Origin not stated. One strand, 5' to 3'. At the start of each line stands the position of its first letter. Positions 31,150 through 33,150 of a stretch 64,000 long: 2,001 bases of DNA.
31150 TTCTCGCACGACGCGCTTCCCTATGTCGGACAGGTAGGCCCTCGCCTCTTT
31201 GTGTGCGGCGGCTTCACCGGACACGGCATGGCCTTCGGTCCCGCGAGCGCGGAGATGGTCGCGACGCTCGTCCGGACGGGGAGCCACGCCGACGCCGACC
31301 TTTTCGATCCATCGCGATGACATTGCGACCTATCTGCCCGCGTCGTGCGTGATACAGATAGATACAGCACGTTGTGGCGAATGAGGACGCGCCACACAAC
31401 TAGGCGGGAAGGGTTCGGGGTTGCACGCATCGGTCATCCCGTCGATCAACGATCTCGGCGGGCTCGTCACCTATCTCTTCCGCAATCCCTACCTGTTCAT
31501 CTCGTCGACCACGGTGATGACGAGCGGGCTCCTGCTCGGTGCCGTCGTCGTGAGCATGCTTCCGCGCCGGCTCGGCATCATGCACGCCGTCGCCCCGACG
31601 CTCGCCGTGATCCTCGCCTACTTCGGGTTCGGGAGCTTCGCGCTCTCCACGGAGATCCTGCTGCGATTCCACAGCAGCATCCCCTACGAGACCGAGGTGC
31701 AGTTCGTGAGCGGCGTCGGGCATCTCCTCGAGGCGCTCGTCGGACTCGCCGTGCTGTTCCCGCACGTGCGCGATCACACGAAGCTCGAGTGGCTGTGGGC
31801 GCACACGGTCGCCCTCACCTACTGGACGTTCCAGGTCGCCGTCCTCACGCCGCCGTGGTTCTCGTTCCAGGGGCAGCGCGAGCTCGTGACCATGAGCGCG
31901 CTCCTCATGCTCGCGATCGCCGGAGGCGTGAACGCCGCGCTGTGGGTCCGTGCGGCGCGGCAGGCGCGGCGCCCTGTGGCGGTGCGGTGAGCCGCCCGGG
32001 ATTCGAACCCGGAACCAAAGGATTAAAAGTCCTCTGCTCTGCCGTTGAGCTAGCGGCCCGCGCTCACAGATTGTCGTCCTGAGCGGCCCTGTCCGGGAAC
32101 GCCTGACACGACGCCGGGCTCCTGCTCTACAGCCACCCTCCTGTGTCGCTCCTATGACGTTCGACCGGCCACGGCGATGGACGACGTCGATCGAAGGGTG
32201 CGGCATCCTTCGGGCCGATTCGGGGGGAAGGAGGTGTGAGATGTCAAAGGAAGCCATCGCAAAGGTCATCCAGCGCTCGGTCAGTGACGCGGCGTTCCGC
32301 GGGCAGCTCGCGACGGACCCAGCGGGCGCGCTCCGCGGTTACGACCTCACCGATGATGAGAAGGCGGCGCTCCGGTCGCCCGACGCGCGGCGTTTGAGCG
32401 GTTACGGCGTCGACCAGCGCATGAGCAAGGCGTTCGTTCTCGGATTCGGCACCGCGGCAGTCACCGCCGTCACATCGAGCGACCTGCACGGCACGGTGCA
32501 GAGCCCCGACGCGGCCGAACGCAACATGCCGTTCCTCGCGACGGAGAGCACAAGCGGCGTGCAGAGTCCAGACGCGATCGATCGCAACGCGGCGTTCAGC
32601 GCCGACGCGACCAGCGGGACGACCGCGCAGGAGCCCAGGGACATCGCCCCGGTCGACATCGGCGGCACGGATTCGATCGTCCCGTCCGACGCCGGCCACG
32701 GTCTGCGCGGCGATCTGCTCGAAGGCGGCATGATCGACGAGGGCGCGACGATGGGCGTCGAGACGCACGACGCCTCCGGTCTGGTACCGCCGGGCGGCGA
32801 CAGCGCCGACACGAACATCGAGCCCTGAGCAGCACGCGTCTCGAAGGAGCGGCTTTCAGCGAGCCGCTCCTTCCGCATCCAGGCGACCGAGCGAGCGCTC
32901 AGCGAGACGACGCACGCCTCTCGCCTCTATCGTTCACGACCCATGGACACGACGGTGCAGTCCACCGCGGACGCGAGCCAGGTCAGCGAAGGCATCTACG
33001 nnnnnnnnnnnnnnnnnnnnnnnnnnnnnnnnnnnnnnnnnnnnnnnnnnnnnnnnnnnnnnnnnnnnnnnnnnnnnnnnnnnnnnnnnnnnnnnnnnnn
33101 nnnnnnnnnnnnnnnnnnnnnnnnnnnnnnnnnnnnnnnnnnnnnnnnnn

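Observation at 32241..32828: Two paralogous genes with Nif11/NHLP-like leader domains, one beside the gas-vesicle cluster and one beside the protease operon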

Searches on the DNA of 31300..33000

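Call 107: search_rna_families(source=window, start=31300, end=33000, threshold=gathering)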
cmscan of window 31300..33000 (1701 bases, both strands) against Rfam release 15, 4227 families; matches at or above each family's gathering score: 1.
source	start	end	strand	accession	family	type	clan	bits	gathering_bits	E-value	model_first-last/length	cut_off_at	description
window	31988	32059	-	RF00005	tRNA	Gene; tRNA;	CL00001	68.8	29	1.8e-14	1-71/71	no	tRNA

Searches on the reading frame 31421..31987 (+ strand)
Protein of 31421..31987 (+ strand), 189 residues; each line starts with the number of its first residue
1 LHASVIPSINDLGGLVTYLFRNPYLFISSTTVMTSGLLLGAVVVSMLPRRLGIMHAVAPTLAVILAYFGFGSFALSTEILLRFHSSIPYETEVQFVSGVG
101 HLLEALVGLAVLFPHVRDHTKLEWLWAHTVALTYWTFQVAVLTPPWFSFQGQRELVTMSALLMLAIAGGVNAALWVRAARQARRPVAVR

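Call 27: search_protein_families(library=pfam, proteins=[window:31421-31987:+], max_evalue=0.01)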
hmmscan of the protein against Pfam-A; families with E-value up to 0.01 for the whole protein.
window:31421-31987:+ (189 aa): 0 families

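Call 45: search_protein_families(library=pfam, proteins=[window:31421-31987:+], max_evalue=10)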
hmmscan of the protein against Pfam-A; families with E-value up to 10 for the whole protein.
window:31421-31987:+ (189 aa): 1 family
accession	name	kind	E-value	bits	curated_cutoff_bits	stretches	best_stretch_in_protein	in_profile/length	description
PF24838.2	8xMP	-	0.082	13.2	30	1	129-183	20-74/136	Octameric membrane protein family (8xMP)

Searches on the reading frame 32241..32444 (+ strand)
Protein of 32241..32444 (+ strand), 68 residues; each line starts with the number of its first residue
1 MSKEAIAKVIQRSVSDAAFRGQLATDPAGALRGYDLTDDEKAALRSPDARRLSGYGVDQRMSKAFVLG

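Call 42: find_related_loci(query=A1, collection=genome_contigs, flank=10000)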
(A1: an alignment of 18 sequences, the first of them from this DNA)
Query A1 (68 aa) in genome_contigs; peptide patterns used: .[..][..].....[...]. (x = any residue, [..] = any of these).
52 stretches matched a pattern; 44 encode a relative of the query (tblastn E <= 1e-3); 44 distinct loci.
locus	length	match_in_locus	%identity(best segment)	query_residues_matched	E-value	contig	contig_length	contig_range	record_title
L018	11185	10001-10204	74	1-68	3e-29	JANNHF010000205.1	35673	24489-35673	MAG: Chloroflexota bacterium isolate SOY_6_C_metabat_309 SOY_6_C_k141_5354207, whole genome shotgun sequence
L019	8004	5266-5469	72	1-68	5e-29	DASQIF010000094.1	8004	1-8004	MAG TPA_asm: Candidatus Acidiferrales bacterium isolate SMAG_U11852 k141_795579, whole genome shotgun sequence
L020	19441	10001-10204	72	1-68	3e-29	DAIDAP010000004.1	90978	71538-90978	MAG TPA_asm: Chloroflexi bacterium isolate clean326 k141_97218, whole genome shotgun sequence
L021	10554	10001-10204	74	1-68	5e-29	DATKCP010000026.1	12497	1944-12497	MAG TPA_asm: Candidatus Limnocylindria bacterium isolate SMAG_U14449 k141_2893007, whole genome shotgun sequence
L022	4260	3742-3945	72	1-68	5e-29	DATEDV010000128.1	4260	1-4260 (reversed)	MAG TPA_asm: Candidatus Limnocylindria bacterium isolate SMAG_U8716 k141_1317916, whole genome shotgun sequence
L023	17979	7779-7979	73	1-67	1e-27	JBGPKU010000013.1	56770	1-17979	MAG: Candidatus Limnocylindria bacterium isolate OBJ_0618_7090110_279 k141_2769834_length_56770_cov_15.3659, whole genom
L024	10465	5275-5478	72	1-68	7e-28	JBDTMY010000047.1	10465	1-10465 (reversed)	MAG: Chloroflexota bacterium isolate cluster3_bin.137 NODE_28884_length_10465_cov_11.176369, whole genome shotgun sequen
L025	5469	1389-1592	68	1-68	3e-27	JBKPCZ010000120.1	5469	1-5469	MAG: Chloroflexota bacterium isolate GB_EKS_MAG_00038 GB_EKS_000001316449, whole genome shotgun sequence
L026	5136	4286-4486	70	1-67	3e-27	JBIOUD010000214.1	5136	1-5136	MAG: Candidatus Limnocylindria bacterium isolate MAG143 k127_741495, whole genome shotgun sequence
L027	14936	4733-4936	66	1-68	3e-27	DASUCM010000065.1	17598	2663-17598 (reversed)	MAG TPA_asm: Candidatus Limnocylindria bacterium isolate SMAG_U1296 k141_1106598, whole genome shotgun sequence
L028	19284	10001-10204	68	1-68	4e-27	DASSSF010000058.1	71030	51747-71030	MAG TPA_asm: Candidatus Limnocylindria bacterium isolate SMAG_U508 k141_637256, whole genome shotgun sequence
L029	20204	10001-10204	71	1-68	6e-27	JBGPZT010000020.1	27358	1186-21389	MAG: Candidatus Limnocylindria bacterium isolate OBJ1_062018_070_19 k141_1869469_length_27358_cov_12.3615, whole genome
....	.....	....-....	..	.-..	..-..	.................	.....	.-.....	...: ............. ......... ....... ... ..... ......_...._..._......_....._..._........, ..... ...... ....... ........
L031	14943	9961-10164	68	1-68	1e-26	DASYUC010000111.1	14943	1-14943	MAG TPA_asm: Candidatus Limnocylindria bacterium isolate SMAG_U4585 k141_392553, whole genome shotgun sequence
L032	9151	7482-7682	70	1-67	2e-26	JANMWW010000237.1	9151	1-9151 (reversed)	MAG: Chloroflexota bacterium isolate OTE_88_metabat_238 OTE_88_k141_2724091, whole genome shotgun sequence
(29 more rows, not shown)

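Call 79: search_protein_representatives(protein=window:32241-32444:+)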
Query: 68 residues. Proteins with E-value up to 0.001 (for the whole library): 508; up to 1e-10: 169; up to 1e-30: 0. The best 150 are listed.
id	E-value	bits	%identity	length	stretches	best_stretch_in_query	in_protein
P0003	2.1e-29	116.1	90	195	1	1-68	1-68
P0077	9.0e-23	95.3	77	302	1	2-66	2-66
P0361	1.2e-22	94.9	75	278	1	1-67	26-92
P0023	1.5e-22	94.5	75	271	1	1-67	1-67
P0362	3.7e-22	93.3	72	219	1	1-68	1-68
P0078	5.5e-22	92.8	71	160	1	1-68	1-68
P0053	9.0e-22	92.1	72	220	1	1-68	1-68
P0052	1.0e-21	91.9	74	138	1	1-68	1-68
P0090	1.1e-21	91.9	72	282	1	1-68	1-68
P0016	1.3e-21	91.6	72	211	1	1-67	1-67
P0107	2.1e-21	90.9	73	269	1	1-67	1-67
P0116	2.5e-21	90.7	74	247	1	1-68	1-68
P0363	3.4e-21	90.3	74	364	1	1-68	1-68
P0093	4.9e-21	89.8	72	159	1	1-68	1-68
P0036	5.8e-21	89.6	70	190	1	1-67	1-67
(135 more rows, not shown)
